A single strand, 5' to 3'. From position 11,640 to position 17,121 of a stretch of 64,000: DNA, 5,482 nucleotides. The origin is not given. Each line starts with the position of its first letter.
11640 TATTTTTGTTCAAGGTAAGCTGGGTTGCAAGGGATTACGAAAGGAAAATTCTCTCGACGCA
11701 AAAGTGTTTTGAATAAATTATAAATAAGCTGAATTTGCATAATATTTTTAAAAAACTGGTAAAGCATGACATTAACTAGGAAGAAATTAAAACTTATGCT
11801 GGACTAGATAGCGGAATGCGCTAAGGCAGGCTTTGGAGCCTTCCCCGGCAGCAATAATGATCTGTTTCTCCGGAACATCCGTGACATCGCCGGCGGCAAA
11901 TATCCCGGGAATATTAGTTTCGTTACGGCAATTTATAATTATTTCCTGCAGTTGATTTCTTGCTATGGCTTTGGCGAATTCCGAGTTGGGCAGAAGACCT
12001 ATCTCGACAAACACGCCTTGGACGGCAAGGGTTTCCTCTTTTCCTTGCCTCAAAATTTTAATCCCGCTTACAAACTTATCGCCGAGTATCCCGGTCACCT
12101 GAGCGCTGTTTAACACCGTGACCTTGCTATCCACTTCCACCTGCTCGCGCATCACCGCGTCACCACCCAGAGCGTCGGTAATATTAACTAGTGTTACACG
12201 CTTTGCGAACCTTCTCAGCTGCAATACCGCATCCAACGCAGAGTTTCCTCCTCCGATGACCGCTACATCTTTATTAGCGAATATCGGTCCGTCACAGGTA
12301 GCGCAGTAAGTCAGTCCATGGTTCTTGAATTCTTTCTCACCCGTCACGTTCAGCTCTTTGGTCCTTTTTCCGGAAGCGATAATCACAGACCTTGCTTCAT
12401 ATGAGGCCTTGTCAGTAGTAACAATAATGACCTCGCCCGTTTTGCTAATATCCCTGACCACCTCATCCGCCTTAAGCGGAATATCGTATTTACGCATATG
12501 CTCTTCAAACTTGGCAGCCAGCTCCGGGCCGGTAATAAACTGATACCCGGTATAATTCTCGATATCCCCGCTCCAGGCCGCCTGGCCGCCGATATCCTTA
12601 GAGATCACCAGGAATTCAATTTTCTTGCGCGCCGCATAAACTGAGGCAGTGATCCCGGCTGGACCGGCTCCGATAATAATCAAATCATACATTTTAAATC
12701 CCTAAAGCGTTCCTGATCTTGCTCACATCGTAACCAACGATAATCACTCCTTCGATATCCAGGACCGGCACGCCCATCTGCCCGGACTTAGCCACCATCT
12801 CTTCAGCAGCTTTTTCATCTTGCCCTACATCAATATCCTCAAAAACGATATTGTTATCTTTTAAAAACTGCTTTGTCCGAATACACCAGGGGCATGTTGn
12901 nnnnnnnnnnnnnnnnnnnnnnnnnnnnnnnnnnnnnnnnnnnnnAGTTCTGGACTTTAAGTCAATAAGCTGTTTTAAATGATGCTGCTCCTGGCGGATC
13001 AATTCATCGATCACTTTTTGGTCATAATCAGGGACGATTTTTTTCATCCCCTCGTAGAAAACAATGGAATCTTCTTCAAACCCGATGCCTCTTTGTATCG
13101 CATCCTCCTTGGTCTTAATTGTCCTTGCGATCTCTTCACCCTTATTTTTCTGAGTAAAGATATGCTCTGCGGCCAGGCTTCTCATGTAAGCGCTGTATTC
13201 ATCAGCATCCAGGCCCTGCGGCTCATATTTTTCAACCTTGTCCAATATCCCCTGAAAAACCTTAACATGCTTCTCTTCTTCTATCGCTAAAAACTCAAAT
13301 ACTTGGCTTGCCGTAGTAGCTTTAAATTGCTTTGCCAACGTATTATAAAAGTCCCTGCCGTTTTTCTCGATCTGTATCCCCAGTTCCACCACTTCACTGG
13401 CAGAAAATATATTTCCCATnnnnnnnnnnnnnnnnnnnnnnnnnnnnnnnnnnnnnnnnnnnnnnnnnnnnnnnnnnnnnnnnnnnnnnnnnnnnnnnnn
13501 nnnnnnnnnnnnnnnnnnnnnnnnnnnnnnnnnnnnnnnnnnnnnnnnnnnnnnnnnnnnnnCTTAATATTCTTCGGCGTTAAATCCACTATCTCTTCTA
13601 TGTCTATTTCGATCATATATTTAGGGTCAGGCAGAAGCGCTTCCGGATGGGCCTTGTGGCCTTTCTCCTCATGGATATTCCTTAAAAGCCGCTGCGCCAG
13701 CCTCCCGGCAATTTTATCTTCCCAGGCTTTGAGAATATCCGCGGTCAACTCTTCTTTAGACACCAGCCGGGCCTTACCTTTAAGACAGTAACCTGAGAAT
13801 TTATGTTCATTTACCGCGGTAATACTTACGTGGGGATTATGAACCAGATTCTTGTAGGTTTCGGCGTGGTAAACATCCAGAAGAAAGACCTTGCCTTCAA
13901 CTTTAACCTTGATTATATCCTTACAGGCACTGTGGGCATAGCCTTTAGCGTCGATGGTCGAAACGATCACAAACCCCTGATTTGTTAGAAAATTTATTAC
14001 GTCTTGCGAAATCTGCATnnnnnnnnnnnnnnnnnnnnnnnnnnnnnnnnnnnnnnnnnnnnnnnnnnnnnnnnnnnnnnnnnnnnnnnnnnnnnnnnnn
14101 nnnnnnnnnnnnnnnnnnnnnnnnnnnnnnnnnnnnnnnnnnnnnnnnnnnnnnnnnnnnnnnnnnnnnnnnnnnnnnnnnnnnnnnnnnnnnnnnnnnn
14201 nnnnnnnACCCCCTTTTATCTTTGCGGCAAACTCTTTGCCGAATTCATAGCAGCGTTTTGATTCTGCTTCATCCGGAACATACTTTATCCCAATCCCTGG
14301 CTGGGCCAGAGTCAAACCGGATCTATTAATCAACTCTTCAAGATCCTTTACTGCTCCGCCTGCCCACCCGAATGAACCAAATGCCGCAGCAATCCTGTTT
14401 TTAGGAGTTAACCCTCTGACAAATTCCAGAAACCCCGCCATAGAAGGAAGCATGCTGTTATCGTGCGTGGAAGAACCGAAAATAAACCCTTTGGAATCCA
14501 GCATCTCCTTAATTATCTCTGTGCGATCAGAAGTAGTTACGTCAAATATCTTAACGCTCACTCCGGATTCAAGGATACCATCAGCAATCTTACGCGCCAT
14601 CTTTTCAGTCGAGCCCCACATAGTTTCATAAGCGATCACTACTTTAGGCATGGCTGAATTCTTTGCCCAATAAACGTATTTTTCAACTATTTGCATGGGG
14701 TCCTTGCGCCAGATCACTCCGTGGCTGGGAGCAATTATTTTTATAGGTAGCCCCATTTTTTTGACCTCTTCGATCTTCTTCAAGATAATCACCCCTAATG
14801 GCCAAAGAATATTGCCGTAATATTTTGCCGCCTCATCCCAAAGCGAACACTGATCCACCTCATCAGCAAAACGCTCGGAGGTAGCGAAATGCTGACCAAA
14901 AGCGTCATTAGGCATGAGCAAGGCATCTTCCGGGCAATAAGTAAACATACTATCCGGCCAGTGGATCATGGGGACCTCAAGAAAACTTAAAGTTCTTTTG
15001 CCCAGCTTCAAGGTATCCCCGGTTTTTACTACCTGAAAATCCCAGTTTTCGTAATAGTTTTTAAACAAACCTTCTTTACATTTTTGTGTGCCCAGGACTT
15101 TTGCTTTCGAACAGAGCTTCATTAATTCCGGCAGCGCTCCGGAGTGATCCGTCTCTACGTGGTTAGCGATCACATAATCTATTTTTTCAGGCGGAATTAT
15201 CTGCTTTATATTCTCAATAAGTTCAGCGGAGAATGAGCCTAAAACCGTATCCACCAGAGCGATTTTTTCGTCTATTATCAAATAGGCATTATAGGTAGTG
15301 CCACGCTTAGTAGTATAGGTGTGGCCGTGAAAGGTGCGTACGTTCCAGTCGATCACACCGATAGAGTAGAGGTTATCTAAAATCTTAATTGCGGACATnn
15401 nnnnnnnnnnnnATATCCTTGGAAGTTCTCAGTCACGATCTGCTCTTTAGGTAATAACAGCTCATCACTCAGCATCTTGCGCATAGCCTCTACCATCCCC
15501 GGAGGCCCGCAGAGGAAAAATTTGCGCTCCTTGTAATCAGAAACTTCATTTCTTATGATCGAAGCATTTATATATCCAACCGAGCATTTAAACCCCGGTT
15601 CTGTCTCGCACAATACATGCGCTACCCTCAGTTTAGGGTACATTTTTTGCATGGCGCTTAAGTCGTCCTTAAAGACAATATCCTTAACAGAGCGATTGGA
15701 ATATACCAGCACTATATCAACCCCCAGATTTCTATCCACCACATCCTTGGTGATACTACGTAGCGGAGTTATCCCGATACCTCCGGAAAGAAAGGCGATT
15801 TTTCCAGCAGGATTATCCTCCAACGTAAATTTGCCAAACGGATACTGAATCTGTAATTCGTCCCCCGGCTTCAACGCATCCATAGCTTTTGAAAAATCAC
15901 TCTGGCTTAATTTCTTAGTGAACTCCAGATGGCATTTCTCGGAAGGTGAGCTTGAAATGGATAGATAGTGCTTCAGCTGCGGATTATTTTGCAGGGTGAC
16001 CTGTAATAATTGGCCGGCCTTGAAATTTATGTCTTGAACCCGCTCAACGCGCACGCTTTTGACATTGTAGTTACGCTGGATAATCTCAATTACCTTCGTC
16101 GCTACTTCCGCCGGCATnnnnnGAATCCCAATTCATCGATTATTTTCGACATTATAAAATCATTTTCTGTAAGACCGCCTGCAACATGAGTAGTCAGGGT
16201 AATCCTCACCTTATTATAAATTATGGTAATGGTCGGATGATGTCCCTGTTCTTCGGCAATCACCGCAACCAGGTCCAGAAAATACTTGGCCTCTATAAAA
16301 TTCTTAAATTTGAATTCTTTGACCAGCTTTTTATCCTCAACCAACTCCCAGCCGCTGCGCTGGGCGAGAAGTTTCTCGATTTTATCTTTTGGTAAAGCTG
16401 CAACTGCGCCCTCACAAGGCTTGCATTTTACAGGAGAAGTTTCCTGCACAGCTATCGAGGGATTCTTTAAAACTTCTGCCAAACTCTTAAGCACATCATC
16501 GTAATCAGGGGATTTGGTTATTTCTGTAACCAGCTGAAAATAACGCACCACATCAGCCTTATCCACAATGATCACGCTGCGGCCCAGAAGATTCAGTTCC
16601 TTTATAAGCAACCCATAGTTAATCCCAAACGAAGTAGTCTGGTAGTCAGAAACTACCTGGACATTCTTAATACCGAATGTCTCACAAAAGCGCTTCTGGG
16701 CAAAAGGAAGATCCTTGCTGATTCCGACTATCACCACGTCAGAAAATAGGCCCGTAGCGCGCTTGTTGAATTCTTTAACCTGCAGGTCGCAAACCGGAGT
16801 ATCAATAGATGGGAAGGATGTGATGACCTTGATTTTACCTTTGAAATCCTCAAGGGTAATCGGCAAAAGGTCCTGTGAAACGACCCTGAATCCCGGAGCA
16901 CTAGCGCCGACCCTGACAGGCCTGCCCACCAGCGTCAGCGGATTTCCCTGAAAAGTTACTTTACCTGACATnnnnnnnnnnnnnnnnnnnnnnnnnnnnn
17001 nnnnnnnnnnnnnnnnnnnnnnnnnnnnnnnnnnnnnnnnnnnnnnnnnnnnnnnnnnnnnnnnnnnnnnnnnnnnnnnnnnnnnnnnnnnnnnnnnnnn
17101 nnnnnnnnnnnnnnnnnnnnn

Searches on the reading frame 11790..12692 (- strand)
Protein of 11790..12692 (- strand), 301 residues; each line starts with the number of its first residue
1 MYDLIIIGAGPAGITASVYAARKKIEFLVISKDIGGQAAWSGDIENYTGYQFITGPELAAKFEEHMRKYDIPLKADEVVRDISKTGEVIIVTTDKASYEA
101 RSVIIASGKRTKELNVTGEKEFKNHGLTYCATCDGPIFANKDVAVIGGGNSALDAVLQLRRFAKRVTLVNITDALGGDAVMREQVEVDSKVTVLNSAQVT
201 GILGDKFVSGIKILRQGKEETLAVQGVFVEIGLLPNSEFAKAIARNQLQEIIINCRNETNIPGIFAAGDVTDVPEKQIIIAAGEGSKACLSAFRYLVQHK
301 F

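Call 12: find_encoding_contigs(protein=window:11790-12692:-, flank=10000, max_places=6)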
Protein window:11790-12692:- (301 aa): 1 contig read that carries it; 1 place shown.
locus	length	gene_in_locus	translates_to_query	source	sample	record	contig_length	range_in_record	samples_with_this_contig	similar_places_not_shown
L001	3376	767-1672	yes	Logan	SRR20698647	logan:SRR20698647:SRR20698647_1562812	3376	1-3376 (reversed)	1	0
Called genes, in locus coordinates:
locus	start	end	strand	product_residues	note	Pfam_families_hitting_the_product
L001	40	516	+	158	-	PF02915:Rubrerythrin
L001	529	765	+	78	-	PF00462:Glutaredoxin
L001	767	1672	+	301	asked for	PF00890:FAD_binding_2 (faint), PF01134:GIDA (faint), PF01946:Thi4 (faint), PF03486:HI0933_like (faint), PF07992:Pyr_redox_2, PF13738:Pyr_redox_3, PF00070:Pyr_redox, PF12831:FAD_oxidored (weak), +1 more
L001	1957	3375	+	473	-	?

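Call 70: search_protein_families(library=pfam, proteins=[window:11790-12692:-], max_evalue=0.00001)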
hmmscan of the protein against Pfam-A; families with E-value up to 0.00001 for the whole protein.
window:11790-12692:- (301 aa): 9 families
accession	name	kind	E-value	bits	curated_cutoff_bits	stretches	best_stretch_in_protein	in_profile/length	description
PF07992.20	Pyr_redox_2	-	8.9e-38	130.8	26.1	1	2-281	1-287/291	Pyridine nucleotide-disulphide oxidoreductase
PF13738.12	Pyr_redox_3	-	1.5e-28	100.3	30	1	52-268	77-305/305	Pyridine nucleotide-disulphide oxidoreductase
PF00890.30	FAD_binding_2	-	7.3e-11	42.3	20.4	0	3-42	1-42/414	FAD binding domain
PF12831.13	FAD_oxidored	-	7.6e-11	42.4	27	0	142-250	1-100/416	FAD dependent oxidoreductase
PF00070.33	Pyr_redox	-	1.1e-09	39.2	22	1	143-211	2-77/82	Pyridine nucleotide-disulphide oxidoreductase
PF03486.20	HI0933_like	-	1.7e-09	38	50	0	3-32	2-31/244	HI0933-like protein Rossmann domain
PF13450.12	NAD_binding_8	-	2.8e-08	34.4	21.9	0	6-63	1-56/68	NAD(P)-binding Rossmann-like domain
PF01134.28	GIDA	-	3.3e-06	26.9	22.1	0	3-33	1-31/391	Glucose inhibited division protein A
PF01946.23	Thi4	-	9.9e-06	25.4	26.2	0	3-42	19-60/235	Thi4 family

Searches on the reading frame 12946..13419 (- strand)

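Call 70: search_protein_families(library=pfam, proteins=[window:12946-13419:-], max_evalue=0.00001)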
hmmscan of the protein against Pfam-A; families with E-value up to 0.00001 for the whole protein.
window:12946-13419:- (158 aa): 1 family
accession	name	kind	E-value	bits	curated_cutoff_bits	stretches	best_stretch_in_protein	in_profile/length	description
PF02915.23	Rubrerythrin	-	2.3e-10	41.4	22.8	1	9-151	1-133/137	Rubrerythrin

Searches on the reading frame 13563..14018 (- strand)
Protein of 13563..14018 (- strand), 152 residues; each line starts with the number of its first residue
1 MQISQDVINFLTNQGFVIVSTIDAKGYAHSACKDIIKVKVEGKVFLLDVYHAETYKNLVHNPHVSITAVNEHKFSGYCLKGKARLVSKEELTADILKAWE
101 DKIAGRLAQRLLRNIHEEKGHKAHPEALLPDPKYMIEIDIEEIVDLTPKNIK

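Call 70: search_protein_families(library=pfam, proteins=[window:13563-14018:-], max_evalue=0.00001)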
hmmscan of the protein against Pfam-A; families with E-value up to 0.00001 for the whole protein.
window:13563-14018:- (152 aa): 1 family
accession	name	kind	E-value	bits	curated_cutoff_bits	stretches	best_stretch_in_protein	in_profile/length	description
PF01243.27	PNPOx_N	-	8.9e-11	42.7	28.1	1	9-114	7-98/120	Pyridoxamine 5'-phosphate oxidase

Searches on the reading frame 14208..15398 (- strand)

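Call 70: search_protein_families(library=pfam, proteins=[window:14208-15398:-], max_evalue=0.00001)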
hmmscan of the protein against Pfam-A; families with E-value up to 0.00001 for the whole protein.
window:14208-15398:- (397 aa): 3 families
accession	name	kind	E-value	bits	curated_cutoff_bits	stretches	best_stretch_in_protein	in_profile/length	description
PF19583.5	ODP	-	1.4e-17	64.7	27.2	1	36-227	3-194/194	ODP family beta lactamase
PF00258.30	Flavodoxin_1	-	2.8e-16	60.4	25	1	255-387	1-143/143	Flavodoxin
PF00753.33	Lactamase_B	-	7.9e-08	32.9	22.7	1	36-226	6-196/196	Metallo-beta-lactamase superfamily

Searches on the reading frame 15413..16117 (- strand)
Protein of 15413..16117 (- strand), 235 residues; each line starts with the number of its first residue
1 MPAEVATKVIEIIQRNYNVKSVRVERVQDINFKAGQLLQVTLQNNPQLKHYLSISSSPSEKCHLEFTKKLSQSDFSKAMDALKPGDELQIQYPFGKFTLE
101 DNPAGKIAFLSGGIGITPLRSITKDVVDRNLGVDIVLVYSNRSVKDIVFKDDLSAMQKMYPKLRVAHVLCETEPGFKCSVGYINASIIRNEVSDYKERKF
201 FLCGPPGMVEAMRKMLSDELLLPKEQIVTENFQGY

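Call 70: search_protein_families(library=pfam, proteins=[window:15413-16117:-], max_evalue=0.00001)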
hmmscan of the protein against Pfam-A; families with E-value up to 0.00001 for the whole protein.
window:15413-16117:- (235 aa): 2 families
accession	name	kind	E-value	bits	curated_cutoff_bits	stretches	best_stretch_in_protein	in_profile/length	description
PF00175.26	NAD_binding_1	-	3.5e-19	69.9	22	1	109-214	1-109/109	Oxidoreductase NAD-binding domain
PF00970.30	FAD_binding_6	-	4.3e-07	30.6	21.1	1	11-97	8-97/99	Oxidoreductase FAD-binding domain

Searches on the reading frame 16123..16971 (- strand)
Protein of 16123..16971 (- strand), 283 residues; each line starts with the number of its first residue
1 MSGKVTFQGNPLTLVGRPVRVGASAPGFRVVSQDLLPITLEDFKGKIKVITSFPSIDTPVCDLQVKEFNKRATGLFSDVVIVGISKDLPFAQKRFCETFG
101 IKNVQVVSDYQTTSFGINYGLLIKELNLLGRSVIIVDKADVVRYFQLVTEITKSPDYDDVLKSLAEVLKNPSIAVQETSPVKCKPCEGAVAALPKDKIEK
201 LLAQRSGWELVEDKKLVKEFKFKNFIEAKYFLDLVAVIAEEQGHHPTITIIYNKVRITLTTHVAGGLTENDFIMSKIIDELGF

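Call 70: search_protein_families(library=pfam, proteins=[window:16123-16971:-], max_evalue=0.00001)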
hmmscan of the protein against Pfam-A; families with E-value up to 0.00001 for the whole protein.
window:16123-16971:- (283 aa): 3 families
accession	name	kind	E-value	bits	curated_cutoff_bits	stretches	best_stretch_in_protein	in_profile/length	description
PF01329.24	Pterin_4a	-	1.6e-28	99.1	26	1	192-281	2-91/91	Pterin 4 alpha carbinolamine dehydratase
PF08534.16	Redoxin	-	3.6e-23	82.4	26.6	1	21-161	2-148/148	Redoxin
PF00578.27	AhpC-TSA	-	1.9e-17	63.8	26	1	21-144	1-123/124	AhpC/TSA family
